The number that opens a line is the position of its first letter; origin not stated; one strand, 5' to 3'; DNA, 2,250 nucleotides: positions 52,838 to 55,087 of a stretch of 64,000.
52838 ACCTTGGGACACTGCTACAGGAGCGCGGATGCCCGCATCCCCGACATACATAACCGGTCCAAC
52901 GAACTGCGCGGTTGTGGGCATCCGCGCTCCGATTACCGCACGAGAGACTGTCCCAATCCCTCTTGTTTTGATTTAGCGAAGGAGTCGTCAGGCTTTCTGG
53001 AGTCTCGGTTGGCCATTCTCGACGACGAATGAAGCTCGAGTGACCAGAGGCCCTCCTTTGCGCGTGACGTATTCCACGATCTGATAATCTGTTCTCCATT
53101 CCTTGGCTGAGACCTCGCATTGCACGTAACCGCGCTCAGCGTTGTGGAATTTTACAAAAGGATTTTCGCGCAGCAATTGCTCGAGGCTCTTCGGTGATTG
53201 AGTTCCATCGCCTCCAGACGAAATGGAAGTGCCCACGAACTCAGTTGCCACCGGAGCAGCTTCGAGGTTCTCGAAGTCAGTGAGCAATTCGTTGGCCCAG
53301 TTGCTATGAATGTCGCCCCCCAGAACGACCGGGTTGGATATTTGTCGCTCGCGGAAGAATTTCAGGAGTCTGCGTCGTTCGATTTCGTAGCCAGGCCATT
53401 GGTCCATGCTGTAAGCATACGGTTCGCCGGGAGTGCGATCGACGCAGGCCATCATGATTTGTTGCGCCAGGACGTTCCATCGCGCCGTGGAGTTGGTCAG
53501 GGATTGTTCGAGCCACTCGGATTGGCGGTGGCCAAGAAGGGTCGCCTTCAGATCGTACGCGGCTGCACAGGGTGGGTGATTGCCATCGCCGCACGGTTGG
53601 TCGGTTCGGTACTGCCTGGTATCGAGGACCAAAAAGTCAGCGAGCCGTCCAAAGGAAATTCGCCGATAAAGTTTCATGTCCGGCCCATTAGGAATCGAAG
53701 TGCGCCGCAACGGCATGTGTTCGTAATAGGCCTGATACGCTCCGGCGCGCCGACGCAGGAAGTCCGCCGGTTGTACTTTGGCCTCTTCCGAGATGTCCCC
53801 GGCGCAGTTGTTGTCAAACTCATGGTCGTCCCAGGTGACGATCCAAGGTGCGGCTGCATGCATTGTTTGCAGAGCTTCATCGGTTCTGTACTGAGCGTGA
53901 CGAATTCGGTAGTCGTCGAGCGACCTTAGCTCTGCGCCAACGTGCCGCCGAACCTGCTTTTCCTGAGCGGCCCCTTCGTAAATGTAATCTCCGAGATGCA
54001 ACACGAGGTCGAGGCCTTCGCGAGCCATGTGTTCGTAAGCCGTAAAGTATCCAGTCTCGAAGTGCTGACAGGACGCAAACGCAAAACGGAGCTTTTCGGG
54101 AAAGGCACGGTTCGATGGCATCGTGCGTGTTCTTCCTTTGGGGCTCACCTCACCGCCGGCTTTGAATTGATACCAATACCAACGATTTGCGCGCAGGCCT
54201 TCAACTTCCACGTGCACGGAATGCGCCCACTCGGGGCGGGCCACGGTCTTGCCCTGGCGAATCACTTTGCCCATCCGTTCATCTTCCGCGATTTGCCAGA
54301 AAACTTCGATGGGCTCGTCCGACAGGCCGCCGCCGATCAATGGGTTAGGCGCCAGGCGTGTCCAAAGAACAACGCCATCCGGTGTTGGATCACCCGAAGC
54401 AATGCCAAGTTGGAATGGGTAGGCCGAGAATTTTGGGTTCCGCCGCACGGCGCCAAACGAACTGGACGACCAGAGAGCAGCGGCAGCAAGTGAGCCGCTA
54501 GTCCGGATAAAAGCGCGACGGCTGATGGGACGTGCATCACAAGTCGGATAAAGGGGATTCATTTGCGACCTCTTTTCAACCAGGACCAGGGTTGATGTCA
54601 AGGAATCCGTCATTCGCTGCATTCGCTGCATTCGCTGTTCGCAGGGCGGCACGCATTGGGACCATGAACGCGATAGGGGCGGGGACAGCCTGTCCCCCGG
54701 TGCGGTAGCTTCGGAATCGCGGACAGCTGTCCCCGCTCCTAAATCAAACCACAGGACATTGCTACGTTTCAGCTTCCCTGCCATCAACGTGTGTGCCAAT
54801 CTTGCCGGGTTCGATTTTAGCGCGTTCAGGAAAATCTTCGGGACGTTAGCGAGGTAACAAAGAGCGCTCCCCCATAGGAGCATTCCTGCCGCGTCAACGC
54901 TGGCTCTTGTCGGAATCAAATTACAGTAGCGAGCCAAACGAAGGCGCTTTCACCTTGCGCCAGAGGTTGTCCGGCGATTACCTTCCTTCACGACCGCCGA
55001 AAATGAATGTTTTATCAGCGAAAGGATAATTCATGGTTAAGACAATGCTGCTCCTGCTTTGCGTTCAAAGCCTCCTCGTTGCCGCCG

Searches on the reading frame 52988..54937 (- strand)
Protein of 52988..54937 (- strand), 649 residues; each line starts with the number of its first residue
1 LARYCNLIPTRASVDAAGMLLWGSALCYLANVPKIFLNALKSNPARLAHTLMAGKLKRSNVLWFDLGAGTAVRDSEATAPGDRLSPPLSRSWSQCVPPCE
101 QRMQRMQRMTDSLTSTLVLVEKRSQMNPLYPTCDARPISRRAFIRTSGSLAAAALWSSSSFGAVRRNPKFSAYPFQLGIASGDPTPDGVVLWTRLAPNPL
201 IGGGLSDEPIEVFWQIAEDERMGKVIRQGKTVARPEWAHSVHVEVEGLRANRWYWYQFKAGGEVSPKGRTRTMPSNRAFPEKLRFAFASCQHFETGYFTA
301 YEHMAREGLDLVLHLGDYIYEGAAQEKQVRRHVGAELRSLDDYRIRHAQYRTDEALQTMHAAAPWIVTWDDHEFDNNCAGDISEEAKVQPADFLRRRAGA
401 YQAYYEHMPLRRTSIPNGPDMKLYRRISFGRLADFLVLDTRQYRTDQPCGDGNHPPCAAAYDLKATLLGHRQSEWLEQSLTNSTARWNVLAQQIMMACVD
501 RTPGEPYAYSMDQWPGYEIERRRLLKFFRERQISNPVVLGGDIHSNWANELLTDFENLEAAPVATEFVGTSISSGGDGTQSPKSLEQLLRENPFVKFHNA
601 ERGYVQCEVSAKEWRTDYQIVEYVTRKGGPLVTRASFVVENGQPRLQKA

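Call 60: search_protein_families(library=pfam, proteins=[window:52988-54937:-], max_evalue=0.00001)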
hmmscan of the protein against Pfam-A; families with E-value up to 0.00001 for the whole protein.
window:52988-54937:- (649 aa): 2 families
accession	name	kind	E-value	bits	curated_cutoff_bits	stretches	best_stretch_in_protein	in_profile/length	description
PF09423.15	PhoD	-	2.5e-115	385.7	27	1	285-618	1-343/343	PhoD-like phosphatase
PF16655.11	PhoD_N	-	4.3e-32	111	30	1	177-272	1-90/90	PhoD-like phosphatase, N-terminal domain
